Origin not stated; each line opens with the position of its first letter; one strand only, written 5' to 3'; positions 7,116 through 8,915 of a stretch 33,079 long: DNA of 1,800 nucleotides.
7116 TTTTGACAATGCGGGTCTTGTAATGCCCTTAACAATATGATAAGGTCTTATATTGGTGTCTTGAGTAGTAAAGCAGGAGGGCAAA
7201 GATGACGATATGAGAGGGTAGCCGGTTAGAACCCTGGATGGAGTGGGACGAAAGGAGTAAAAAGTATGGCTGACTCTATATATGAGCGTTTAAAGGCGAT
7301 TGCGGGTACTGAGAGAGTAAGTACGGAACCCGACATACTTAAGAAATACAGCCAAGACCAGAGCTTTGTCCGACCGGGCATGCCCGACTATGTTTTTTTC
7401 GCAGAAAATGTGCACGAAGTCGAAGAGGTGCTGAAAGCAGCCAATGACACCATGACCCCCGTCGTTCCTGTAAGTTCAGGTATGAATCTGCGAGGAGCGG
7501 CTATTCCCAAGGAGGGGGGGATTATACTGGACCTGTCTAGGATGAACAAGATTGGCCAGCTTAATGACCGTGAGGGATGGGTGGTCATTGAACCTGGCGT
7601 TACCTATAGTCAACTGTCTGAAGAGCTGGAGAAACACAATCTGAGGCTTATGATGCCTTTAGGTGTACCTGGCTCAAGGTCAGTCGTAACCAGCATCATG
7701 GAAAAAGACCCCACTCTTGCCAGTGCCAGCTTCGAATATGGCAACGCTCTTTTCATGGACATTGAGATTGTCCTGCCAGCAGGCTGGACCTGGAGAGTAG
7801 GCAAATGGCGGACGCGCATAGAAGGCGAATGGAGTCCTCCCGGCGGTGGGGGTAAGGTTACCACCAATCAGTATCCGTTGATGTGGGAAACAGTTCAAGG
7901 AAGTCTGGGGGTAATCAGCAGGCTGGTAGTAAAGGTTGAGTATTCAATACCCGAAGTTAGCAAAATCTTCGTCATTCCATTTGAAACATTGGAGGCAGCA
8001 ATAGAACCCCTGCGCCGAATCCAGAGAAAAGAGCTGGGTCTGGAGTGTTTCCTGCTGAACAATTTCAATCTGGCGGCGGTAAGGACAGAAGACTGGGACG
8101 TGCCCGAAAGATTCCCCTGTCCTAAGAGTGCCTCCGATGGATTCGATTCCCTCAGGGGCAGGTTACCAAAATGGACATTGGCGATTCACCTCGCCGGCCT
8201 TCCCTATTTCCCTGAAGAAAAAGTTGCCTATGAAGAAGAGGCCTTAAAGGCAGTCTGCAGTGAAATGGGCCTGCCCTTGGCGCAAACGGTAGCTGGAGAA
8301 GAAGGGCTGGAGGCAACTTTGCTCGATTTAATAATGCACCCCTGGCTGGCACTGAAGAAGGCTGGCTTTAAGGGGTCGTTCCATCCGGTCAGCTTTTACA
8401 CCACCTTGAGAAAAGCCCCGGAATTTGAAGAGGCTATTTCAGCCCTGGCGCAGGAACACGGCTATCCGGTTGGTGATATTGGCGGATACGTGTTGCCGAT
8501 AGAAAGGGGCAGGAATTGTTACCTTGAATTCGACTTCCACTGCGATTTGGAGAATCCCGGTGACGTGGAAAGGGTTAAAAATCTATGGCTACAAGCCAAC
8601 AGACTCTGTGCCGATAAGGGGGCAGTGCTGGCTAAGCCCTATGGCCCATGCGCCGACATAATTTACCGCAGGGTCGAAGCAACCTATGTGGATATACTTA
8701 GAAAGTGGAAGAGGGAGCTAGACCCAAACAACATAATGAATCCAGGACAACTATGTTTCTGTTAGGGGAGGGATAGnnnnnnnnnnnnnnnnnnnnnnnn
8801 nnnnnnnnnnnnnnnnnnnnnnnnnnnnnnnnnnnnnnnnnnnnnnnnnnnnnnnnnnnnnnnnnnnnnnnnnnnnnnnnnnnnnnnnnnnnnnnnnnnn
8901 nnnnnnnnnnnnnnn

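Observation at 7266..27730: Two inverted paralogous modules (flavoprotein, CCG Fe-S protein, flavoprotein) plus a partial third: five VAO/GlcD-type proteins within 20 kb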

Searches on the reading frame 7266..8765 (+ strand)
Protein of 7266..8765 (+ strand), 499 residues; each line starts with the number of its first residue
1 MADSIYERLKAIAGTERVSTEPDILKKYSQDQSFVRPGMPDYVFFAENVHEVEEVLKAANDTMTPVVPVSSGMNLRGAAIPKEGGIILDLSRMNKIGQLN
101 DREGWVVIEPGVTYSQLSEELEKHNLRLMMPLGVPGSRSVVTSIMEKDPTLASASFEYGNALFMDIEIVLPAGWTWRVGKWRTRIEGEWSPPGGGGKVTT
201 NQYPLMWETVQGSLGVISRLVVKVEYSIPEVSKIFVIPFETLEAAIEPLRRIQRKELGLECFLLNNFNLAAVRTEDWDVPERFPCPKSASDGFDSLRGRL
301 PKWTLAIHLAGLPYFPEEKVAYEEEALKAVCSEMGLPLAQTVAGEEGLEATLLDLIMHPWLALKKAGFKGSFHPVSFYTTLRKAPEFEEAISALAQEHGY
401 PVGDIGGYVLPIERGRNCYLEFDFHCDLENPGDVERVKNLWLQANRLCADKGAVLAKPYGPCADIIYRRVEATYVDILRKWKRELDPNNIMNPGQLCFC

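Call 3: search_protein_families(library=pfam, proteins=[window:7266-8765:+])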
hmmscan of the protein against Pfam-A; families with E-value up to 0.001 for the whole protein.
window:7266-8765:+ (499 aa): 2 families
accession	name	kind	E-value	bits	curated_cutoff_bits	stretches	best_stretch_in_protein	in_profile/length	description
PF01565.28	FAD_binding_4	-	7.7e-21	74.7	26.4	1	40-145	1-105/139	FAD binding domain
PF02913.24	FAD-oxidase_C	-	1.9e-06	28.3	21.2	1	228-495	1-247/248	FAD linked oxidases, C-terminal domain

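Call 5: search_protein_families(library=ncbifam, proteins=[window:7266-8765:+], max_evalue=0.001)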
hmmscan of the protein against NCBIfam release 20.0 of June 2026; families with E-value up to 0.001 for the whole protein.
window:7266-8765:+ (499 aa): 6 families
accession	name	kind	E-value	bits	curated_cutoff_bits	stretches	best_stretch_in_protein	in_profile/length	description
TIGR00387.1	glcD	equivalog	8.8e-21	74.2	567.9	1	43-257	1-202/413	glycolate oxidase subunit GlcD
NF008408.0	PRK11230.1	equivalog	3.5e-12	45.6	897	1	23-127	39-143/499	glycolate oxidase subunit GlcD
NF049975.1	2HglutDHaseYdiJ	equivalog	4.8e-08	31.2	1350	1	38-160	50-172/1018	D-2-hydroxyglutarate dehydrogenase YdiJ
TIGR01678.1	FAD_lactone_ox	subfamily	2.7e-05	23.3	396.8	1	40-134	15-106/438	sugar 1,4-lactone oxidase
NF008387.0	PRK11183.1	equivalog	9.8e-05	21.1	391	1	4-144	10-150/570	D-lactate dehydrogenase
TIGR01676.1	GLDHase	equivalog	0.00043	19.2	458.25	0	46-127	68-147/541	L-galactonolactone dehydrogenase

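Call 7: search_solved_structures(query=window:7266-8765:+, max_evalue=0.01)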
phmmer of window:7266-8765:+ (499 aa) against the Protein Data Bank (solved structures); distinct sequences matched with E-value up to 0.01: 46.
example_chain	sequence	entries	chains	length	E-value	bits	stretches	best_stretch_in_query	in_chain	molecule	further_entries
8jdc_A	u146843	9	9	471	3.3e-20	75.4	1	4-250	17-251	Probable D-lactate dehydrogenase, mitochondrial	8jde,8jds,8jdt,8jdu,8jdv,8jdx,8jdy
8jdb_A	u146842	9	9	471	1.2e-19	73.6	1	4-250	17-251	Probable D-lactate dehydrogenase, mitochondrial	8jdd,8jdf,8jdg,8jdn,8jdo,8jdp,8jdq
8bam_A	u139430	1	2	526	9.4e-18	67.4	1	3-243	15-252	Probable vanillyl-alcohol oxidase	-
7ywv_A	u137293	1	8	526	9.4e-18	67.3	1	3-243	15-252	Probable vanillyl-alcohol oxidase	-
5fxd_A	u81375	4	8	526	9.8e-18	67.3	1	3-243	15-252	PROBABLE VANILLYL-ALCOHOL OXIDASE | EUGENOL OXIDASE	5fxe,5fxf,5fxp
9h8q_A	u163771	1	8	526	1.3e-17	66.9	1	3-243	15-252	Probable vanillyl-alcohol oxidase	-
8bap_A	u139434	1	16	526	1.3e-17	66.9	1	3-243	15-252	Probable vanillyl-alcohol oxidase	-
7ywu_A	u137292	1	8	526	1.3e-17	66.9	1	3-243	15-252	Probable vanillyl-alcohol oxidase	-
9h8p_A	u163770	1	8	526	1.3e-17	66.9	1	3-243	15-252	Probable vanillyl-alcohol oxidase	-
9gj0_A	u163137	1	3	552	1.3e-17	66.9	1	3-243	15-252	Probable vanillyl-alcohol oxidase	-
8s7p_A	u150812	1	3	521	4.1e-17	65.2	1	6-181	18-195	Oxidoreductase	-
9ffk_A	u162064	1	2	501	1.3e-16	63.6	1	45-494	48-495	FAD-binding oxidoreductase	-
9fge_A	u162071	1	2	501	1.7e-16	63.2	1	45-494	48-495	FAD-binding oxidoreductase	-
8s7r_A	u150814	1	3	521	5e-16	61.6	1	6-181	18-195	Oxidoreductase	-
8s7s_A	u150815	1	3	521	6.5e-16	61.3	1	6-181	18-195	Oxidoreductase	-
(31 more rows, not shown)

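Call 22: find_homologous_proteins(query=window:7266-8765:+, max_evalue=1e-10)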
Query window:7266-8765:+ (499 aa): 593 proteins with E <= 1e-10 among 8000 candidates; the best 120 are listed.
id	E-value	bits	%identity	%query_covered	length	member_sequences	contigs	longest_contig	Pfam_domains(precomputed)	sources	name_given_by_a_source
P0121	0.0e+0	1159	100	100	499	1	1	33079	PF01565.29,PF02913.25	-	-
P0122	4.0e-297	1004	85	100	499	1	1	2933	PF01565.29,PF02913.25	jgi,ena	-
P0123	1.1e-295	999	85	100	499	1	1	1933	PF01565.29,PF02913.25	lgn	-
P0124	1.1e-295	999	84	100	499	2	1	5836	PF01565.29,PF02913.25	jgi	-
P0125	5.8e-291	984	84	100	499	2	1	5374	PF01565.29,PF02913.25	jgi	-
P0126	2.7e-290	981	84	100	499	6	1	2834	PF01565.29,PF02913.25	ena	-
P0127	1.0e-288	976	84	100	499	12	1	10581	PF01565.29,PF02913.25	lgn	-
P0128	9.3e-283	957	80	100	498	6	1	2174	PF01565.29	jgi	-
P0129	3.4e-279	945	80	100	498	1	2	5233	PF01565.29,PF02913.25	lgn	-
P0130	5.2e-279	944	80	100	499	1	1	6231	PF01565.29,PF02913.25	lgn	-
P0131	9.7e-278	940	78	100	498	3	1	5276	PF01565.29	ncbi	-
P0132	5.8e-276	934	78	100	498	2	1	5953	PF01565.29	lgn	-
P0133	7.3e-276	934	78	100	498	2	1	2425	PF01565.29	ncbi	-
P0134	1.9e-273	926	79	100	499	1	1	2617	PF01565.29,PF02913.25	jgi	jgi:FAD/FMN-containing dehydrogenase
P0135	3.1e-272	922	78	100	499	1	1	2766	PF01565.29,PF02913.25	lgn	-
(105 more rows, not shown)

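Call 46: predict_structure(alignment_id=A4)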
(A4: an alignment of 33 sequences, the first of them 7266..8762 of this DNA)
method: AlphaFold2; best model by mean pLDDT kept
length: 499 residues; sequences in the alignment: 33
mean_pLDDT: 85.8   pTM: 0.87
mean pLDDT of the five models: 85.8, 84.5, 84.1, 83.5, 82.8
residues with pLDDT >= 90: 279; 70-90: 156; 50-70: 45; < 50: 19
segments of 3 or more residues with pLDDT < 50: 193-202, 496-499
pLDDT, mean of each block of 10 residues (from residue 1): 80 93 86 73 95 95 89 62 86 93 89 94 91 89 86 76 85 81 51 44 59 83 82 94 97 92 97 92 87 93 96 88 97 93 86 92 94 92 97 98 96 91 94 94 94 81 73 77 87 54
secondary structure, 60 per line:
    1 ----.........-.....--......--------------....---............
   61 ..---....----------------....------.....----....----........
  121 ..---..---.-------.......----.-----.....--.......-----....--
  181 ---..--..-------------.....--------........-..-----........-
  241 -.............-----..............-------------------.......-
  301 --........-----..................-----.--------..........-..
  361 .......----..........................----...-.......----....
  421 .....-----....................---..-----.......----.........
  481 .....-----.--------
elements in order: H5-13 H22-27 E42-45 H49-62 E66-69 E86-89 E96-100 E105-108 H114-122 H140-145 H156-160 E163-169 E175-178 H203-207 E216-223 E232-239 H242-254 E260-265 H266-273 H293-299 E303-310 H316-333 H348-357 H359-367 E372-380 H381-397 E406-412 E417-425 H431-450 H461-467 H472-485

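Call 53: fold_search(model_id=the predicted structure, library=pdb)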
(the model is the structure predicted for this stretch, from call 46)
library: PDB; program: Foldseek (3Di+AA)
matches with E <= 10: 750; with E <= 0.001: 310
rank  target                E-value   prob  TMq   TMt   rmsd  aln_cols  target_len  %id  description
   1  8s7n_A                1.8e-26  1.00  0.77  0.75   5.4       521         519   19  Vanillyl-alcohol dehydrogenase from Marinicaulis flavus: P151L mutant bound to eugenol (released 2025-01-15)
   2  1dii_A                1.9e-26  1.00  0.80  0.77   5.1       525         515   18  CRYSTAL STRUCTURE OF P-CRESOL METHYLHYDROXYLASE AT 2.5 A RESOLUTION (released 1999-12-08)
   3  8jdv                  1.9e-26  1.00  0.73  0.79   5.2       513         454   18  Crystal structure of mLDHD in complex with 2-ketohexanoic acid (released 2023-10-18)
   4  8jde                  2.0e-26  1.00  0.72  0.79   5.2       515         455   19  Crystal structure of mLDHD in complex with D-lactate (released 2023-10-18)
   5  9gj0_C                2.1e-26  1.00  0.77  0.74   5.4       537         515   21  Eugenol Oxidase (EUGO) from Rhodococcus jostii RHA1, mutant B1 (released 2024-12-18)
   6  8s7w_A                3.8e-26  1.00  0.76  0.73   5.3       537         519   19  Vanillyl-alcohol dehydrogenase from Marinicaulis flavus: P151V mutant (released 2025-01-15)
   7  8jdx                  5.6e-26  1.00  0.72  0.78   5.4       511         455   18  Crystal structure of mLDHD in complex with 2-ketoisovaleric acid (released 2023-10-18)
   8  9h8p_A                5.9e-26  1.00  0.74  0.70   5.6       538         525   20  Eugenol Oxidase (EUGO) from Rhodococcus jostii RHA1, mutant DTT (released 2025-01-29)
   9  8jdc                  6.2e-26  1.00  0.71  0.77   5.8       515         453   18  Crystal structure of mLDHD in apo form (released 2023-10-18)
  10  8jds                  6.9e-26  1.00  0.71  0.76   5.8       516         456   19  Crystal structure of mLDHD in complex with Pyruvate (released 2023-10-18)
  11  8jdt                  7.7e-26  1.00  0.74  0.80   5.3       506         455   19  Crystal structure of mLDHD in complex with 2-ketobutanoic acid (released 2023-10-18)
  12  8s7t_B                8.1e-26  1.00  0.77  0.74   5.3       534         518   19  Vanillyl-alcohol dehydrogenase from Marinicaulis flavus: P151N mutant (released 2025-01-15)
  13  8jdu                  8.5e-26  1.00  0.73  0.80   5.1       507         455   18  Crystal structure of mLDHD in complex with 2-ketovaleric acid (released 2023-10-18)
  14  8s7s_A                8.5e-26  1.00  0.77  0.75   5.3       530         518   20  Vanillyl-alcohol dehydrogenase from Marinicaulis flavus: P151G mutant (released 2025-01-15)
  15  8s7p_C                1.0e-25  1.00  0.77  0.74   5.4       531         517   18  Vanillyl-alcohol dehydrogenase from Marinicaulis flavus (released 2025-01-15)
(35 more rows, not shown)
